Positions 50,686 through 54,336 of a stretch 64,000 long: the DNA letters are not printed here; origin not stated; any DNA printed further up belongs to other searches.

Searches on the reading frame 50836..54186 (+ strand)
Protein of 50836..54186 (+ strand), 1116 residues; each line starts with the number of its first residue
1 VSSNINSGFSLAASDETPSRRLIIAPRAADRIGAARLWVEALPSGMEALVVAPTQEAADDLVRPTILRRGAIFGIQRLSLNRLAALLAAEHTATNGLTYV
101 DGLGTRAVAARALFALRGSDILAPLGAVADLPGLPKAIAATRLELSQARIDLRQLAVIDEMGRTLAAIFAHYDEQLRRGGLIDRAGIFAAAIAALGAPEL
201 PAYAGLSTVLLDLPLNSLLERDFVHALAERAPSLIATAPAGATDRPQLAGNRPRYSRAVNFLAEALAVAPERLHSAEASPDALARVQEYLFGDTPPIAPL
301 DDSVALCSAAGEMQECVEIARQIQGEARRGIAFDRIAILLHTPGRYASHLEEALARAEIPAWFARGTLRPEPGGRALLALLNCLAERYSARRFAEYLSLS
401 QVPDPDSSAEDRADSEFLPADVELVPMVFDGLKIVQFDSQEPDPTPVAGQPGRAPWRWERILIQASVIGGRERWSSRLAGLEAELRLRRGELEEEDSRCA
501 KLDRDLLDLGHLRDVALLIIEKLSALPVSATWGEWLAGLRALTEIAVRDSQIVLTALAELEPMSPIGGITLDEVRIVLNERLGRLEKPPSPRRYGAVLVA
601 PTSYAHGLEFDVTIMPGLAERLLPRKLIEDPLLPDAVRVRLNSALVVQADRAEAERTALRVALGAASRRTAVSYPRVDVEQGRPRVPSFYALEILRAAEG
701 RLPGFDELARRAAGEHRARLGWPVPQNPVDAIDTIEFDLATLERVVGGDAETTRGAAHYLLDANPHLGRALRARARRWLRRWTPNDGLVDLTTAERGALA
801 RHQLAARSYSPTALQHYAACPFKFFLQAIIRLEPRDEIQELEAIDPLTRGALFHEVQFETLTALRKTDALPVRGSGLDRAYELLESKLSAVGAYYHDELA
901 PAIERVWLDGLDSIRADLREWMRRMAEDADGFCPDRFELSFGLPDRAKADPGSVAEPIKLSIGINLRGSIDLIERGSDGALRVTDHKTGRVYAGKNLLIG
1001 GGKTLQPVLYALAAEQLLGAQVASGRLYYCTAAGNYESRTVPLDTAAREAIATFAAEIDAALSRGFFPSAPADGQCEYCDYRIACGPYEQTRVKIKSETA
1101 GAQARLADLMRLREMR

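Call 99: search_protein_families(library=pfam, proteins=[window:50836-54186:+], max_evalue=0.00001)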
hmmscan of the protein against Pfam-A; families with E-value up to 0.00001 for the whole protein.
window:50836-54186:+ (1116 aa): 1 family
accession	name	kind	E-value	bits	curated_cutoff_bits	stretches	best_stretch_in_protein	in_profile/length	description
PF12705.13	PDDEXK_1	-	1.2e-30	107.7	22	1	809-1085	2-246/247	PD-(D/E)XK nuclease superfamily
